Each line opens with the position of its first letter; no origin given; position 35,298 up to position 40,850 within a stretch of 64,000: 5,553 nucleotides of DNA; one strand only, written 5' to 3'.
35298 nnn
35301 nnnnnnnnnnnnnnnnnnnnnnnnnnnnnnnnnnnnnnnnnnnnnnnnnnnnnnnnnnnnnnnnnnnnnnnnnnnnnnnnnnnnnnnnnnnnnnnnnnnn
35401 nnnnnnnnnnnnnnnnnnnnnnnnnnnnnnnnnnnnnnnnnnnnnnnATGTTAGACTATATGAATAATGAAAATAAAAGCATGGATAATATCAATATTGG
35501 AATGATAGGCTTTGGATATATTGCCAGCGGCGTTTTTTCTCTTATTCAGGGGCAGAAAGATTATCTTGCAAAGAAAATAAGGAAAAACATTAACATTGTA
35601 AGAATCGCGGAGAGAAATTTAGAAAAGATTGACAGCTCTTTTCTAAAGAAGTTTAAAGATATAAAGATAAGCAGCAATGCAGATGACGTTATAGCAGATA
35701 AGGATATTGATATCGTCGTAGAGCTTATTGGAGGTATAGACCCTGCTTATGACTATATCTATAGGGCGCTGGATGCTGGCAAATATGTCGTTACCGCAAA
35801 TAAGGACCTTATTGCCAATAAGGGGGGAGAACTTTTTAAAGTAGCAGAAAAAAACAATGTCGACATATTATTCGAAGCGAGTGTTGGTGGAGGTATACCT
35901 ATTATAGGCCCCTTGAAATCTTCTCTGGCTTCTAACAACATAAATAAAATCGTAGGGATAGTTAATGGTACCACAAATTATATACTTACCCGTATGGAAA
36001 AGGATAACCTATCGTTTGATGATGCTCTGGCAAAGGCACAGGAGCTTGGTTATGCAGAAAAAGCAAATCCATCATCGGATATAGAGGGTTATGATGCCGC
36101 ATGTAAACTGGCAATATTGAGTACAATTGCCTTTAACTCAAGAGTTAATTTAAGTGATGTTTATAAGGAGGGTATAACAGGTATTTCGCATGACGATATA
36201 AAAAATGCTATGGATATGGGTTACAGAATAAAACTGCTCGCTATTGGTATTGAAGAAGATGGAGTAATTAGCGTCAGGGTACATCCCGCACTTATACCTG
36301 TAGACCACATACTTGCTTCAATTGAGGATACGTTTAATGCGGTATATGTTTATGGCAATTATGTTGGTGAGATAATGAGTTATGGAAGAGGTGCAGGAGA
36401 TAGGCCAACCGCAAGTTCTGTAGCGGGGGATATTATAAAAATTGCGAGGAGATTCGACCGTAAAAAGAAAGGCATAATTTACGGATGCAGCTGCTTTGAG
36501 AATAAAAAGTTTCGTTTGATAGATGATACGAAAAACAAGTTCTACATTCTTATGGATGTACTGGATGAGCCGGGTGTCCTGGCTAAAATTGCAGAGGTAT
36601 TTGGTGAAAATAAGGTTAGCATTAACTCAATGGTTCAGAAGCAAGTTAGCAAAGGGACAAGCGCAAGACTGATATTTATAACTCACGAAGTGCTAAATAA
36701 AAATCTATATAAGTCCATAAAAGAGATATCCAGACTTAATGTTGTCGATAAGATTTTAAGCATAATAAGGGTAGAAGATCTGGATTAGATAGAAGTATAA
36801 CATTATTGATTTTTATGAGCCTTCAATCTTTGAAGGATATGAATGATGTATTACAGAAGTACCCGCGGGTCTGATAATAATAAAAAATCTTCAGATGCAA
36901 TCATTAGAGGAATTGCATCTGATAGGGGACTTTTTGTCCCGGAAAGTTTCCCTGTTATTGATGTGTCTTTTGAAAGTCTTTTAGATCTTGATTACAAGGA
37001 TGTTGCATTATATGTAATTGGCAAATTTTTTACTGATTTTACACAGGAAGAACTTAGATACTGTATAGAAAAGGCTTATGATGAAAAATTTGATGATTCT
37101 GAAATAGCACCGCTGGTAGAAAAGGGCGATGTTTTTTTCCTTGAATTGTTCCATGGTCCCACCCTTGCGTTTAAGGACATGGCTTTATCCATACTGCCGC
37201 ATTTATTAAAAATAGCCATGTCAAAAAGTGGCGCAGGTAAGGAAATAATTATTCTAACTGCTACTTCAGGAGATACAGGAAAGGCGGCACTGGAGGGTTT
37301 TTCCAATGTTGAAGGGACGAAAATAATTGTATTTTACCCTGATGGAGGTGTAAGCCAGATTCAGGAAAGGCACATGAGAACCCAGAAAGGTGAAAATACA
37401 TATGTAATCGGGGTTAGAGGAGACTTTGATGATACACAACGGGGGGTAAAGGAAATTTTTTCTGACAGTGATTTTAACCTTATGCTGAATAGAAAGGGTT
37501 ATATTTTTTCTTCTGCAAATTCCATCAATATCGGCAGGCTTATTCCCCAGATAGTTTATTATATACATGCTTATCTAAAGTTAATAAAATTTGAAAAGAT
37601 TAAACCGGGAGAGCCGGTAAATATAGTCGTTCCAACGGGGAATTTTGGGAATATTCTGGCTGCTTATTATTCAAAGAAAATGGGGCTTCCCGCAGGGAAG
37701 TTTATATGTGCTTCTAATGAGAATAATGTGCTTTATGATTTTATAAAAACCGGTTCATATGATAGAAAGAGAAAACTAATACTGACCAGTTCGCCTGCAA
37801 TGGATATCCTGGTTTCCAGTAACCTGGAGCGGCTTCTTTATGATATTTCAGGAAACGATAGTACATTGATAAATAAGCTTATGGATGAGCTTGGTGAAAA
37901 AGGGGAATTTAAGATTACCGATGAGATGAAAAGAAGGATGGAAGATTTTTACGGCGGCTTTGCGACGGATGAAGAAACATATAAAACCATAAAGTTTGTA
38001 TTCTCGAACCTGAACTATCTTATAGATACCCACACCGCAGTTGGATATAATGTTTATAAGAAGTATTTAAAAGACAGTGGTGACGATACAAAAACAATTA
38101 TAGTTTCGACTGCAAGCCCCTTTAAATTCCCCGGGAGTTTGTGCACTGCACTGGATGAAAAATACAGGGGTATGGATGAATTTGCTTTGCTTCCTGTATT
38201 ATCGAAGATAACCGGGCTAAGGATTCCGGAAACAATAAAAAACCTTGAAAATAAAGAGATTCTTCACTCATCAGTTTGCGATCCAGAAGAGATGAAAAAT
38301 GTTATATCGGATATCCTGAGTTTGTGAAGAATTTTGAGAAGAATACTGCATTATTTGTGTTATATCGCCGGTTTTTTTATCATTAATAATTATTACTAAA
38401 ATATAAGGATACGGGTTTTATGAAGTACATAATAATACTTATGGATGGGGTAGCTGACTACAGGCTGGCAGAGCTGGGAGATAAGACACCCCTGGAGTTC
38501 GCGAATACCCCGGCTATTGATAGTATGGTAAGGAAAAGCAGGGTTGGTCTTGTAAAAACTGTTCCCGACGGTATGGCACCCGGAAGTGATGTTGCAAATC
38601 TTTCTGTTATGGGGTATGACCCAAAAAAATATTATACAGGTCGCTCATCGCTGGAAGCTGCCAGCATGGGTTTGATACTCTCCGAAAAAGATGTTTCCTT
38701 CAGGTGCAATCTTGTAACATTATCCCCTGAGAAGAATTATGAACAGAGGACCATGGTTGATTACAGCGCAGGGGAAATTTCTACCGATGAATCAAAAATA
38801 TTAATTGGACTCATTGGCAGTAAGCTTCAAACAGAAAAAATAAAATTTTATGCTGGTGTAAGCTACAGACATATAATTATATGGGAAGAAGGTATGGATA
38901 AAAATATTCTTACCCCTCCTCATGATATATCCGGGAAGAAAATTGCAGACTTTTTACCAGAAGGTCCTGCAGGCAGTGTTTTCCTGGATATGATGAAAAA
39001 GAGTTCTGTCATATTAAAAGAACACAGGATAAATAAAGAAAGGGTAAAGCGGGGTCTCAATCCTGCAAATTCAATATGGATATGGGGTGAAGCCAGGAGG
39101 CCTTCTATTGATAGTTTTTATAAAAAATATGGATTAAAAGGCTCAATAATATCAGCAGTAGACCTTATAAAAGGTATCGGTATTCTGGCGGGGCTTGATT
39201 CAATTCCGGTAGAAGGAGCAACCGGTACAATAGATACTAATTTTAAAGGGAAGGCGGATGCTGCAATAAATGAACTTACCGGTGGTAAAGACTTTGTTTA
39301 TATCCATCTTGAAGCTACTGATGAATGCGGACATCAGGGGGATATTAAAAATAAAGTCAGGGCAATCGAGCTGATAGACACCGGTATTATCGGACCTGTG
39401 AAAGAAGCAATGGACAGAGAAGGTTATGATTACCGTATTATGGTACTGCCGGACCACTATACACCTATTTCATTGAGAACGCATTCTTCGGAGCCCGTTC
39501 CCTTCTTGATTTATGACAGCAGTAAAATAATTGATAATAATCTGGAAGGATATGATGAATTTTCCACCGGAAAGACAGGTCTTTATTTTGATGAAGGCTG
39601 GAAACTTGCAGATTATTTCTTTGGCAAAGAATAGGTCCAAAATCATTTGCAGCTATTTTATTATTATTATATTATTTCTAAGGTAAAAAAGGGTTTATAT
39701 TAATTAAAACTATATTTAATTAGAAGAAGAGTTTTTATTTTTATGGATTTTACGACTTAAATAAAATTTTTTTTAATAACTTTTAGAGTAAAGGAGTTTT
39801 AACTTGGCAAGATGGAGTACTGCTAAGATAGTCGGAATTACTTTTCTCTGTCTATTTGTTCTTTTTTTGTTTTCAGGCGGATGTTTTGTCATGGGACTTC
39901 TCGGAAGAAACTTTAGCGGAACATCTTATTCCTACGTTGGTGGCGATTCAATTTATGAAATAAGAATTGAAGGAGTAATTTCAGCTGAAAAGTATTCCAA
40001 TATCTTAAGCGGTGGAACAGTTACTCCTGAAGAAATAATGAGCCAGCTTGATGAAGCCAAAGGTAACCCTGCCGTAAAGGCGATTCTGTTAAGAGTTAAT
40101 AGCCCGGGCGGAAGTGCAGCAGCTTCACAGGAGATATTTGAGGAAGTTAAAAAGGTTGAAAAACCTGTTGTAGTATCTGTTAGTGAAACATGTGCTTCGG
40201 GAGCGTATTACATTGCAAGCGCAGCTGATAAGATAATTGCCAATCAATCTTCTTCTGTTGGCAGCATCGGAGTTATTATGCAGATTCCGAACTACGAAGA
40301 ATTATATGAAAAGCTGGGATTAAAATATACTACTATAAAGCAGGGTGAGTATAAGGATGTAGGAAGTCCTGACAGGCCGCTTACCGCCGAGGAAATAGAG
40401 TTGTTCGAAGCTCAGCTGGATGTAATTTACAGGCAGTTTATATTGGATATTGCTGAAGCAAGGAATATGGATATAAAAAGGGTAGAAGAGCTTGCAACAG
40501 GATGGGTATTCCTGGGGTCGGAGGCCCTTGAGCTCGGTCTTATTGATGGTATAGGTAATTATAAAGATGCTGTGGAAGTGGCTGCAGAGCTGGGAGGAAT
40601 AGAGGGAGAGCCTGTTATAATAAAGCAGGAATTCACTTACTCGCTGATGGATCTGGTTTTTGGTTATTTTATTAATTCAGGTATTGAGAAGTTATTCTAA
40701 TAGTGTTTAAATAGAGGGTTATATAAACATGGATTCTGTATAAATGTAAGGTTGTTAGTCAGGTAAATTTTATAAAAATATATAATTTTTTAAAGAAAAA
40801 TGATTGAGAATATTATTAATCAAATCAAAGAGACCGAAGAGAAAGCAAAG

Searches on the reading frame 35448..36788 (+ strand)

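Call 48: search_protein_families(library=pfam, proteins=[window:35448-36788:+], max_evalue=0.0001)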
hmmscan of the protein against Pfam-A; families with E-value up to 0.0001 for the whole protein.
window:35448-36788:+ (446 aa): 4 families
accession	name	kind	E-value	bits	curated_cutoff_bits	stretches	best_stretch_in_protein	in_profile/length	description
PF00742.24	Homoserine_dh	-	1.4e-62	211.1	22.9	1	151-330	1-173/173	Homoserine dehydrogenase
PF03447.22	NAD_binding_3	-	5e-20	72.8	24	1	21-143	1-116/116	Homoserine dehydrogenase, NAD binding domain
PF01842.31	ACT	-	1.5e-09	37.9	27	1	366-429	2-63/66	ACT domain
PF22629.2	ACT_AHAS_ss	-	3.8e-05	24.2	27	0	368-431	2-63/67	AHAS small subunit-like ACT domain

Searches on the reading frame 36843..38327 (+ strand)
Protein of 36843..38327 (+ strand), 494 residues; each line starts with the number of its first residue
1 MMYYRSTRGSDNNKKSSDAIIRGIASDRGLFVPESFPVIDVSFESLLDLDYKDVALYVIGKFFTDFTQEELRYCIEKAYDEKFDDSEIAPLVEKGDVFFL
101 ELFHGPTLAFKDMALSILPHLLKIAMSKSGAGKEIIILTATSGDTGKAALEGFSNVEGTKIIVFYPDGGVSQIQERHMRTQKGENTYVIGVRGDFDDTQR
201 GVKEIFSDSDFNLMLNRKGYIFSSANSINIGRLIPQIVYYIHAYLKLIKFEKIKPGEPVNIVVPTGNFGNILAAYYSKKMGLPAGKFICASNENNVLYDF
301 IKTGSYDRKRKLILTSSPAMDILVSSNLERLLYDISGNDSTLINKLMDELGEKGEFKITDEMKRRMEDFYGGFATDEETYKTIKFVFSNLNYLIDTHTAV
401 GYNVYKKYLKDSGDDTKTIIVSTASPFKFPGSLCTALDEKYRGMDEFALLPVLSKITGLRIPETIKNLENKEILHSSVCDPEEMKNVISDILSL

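Call 48: search_protein_families(library=pfam, proteins=[window:36843-38327:+], max_evalue=0.0001)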
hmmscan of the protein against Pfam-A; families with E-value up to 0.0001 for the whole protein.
window:36843-38327:+ (494 aa): 3 families
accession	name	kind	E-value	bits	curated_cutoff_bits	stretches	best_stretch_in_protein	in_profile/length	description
PF14821.11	Thr_synth_N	-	6.2e-23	81.2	25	1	4-79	2-79/79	Threonine synthase N terminus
PF00291.31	PALP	-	6.5e-16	59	35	1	96-421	23-292/295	Pyridoxal-phosphate dependent enzyme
PF24857.1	THR4_C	-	1.1e-08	35.5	27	1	398-469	1-72/85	Threonine synthase, C-terminal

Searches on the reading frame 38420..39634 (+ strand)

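Call 48: search_protein_families(library=pfam, proteins=[window:38420-39634:+], max_evalue=0.0001)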
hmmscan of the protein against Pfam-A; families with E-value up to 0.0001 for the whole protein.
window:38420-39634:+ (404 aa): 2 families
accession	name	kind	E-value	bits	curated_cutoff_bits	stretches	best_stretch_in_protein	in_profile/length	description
PF10143.14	PhosphMutase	-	2.9e-57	193.7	21.5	1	38-205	2-170/170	2,3-bisphosphoglycerate-independent phosphoglycerate mutase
PF01676.23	Metalloenzyme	-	1.5e-41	143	24.3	1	1-368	1-224/252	Metalloenzyme superfamily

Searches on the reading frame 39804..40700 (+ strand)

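Call 48: search_protein_families(library=pfam, proteins=[window:39804-40700:+], max_evalue=0.0001)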
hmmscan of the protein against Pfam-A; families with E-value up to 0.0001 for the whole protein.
window:39804-40700:+ (298 aa): 4 families
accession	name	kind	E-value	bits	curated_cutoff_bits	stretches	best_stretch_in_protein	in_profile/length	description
PF01343.23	Peptidase_S49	-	3.2e-50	170.5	24.9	1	116-265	3-152/154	Peptidase family S49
PF25145.1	NfeD1b_N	-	4.3e-09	36.7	40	1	82-161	23-101/189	NfeD1b, N-terminal domain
PF00574.28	CLP_protease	-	2.7e-08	34.3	20.2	1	76-143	31-98/182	Clp protease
PF01972.22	SDH_protease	-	4.8e-06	26.2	31.3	1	87-162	87-163/286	ClpP-like SDH-type serine proteinase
